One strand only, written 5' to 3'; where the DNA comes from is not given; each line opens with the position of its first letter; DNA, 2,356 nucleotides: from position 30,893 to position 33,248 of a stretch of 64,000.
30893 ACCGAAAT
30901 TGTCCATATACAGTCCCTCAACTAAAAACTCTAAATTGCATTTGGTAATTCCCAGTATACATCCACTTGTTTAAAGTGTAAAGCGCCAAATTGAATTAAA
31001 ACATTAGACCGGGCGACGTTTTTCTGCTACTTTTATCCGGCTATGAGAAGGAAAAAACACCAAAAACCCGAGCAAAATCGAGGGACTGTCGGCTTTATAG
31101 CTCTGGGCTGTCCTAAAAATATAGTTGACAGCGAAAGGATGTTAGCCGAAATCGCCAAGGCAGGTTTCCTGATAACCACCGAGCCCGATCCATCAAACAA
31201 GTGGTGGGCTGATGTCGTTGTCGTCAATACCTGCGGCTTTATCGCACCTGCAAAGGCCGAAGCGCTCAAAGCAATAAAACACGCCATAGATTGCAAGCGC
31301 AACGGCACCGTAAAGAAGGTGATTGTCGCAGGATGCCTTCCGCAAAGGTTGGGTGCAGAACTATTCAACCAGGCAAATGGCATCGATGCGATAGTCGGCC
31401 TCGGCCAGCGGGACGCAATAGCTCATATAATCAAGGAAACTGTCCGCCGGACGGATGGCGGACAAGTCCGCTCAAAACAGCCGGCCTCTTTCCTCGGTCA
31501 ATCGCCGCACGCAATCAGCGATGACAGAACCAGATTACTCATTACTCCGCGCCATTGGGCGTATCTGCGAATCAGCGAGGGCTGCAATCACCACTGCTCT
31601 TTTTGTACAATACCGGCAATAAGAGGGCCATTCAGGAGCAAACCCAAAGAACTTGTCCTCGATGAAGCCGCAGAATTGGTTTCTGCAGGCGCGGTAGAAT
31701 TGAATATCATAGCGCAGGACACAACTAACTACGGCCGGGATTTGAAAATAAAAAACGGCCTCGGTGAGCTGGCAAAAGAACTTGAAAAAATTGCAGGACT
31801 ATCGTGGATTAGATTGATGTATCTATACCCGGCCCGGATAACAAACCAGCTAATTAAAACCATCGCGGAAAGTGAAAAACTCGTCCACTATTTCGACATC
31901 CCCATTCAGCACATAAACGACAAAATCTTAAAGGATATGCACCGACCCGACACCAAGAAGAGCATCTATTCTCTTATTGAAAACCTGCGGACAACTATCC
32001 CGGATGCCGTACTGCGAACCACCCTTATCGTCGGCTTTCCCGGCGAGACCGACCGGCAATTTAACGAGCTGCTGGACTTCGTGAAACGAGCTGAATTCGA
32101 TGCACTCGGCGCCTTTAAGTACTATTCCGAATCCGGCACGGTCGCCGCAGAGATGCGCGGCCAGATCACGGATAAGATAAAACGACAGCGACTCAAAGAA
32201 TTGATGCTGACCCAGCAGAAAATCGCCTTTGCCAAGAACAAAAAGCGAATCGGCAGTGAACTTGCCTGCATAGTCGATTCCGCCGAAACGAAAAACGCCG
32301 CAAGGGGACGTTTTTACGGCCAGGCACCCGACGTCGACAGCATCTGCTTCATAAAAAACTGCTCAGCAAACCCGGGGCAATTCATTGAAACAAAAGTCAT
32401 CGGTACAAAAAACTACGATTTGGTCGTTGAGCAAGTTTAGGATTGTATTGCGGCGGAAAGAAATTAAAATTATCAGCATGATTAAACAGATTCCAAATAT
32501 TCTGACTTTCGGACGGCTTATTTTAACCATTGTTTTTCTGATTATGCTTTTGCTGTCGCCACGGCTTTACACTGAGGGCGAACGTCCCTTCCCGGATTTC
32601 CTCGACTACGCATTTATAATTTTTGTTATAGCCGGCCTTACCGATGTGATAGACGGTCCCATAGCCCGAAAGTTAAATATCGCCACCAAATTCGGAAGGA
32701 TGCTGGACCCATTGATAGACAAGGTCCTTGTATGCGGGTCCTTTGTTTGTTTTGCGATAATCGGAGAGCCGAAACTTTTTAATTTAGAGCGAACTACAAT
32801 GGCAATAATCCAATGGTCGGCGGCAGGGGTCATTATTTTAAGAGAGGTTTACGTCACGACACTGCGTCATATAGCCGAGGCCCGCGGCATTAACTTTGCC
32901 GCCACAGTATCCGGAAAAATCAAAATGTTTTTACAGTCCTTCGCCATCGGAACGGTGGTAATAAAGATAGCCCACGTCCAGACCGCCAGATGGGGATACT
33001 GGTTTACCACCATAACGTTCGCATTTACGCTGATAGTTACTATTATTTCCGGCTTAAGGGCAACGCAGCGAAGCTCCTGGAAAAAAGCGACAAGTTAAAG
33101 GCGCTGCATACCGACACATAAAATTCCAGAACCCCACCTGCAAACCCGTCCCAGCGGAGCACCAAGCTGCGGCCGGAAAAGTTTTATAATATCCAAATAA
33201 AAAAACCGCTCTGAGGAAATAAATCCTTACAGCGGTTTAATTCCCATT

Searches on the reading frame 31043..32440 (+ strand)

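Call 23: search_protein_families(library=pfam, proteins=[window:31043-32440:+])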
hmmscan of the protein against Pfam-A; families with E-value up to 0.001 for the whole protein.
window:31043-32440:+ (465 aa): 3 families
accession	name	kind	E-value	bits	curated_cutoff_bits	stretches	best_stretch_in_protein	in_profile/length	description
PF04055.27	Radical_SAM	-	9.6e-24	84.9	29.5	1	177-347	3-166/166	Radical SAM superfamily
PF00919.26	UPF0004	-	2e-20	73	27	1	16-119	2-98/98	Uncharacterized protein family UPF0004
PF18693.7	TRAM_2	-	1.6e-12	47.8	27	1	403-465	1-63/63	TRAM domain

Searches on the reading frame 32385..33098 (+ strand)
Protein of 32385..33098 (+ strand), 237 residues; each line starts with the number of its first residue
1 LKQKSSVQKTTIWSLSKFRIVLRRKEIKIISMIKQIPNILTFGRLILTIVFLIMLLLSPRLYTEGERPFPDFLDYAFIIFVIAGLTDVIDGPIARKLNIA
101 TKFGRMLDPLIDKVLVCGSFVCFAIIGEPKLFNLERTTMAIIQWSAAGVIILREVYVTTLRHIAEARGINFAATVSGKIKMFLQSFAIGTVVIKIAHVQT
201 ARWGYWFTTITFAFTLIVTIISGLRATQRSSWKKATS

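Call 24: search_protein_families(library=pfam, proteins=[window:32385-33098:+])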
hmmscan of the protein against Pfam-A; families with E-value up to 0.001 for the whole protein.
window:32385-33098:+ (237 aa): 1 family
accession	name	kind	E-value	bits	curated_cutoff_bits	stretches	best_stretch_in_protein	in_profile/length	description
PF01066.26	CDP-OH_P_transf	-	7.9e-33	114.4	22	1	35-214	2-149/152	CDP-alcohol phosphatidyltransferase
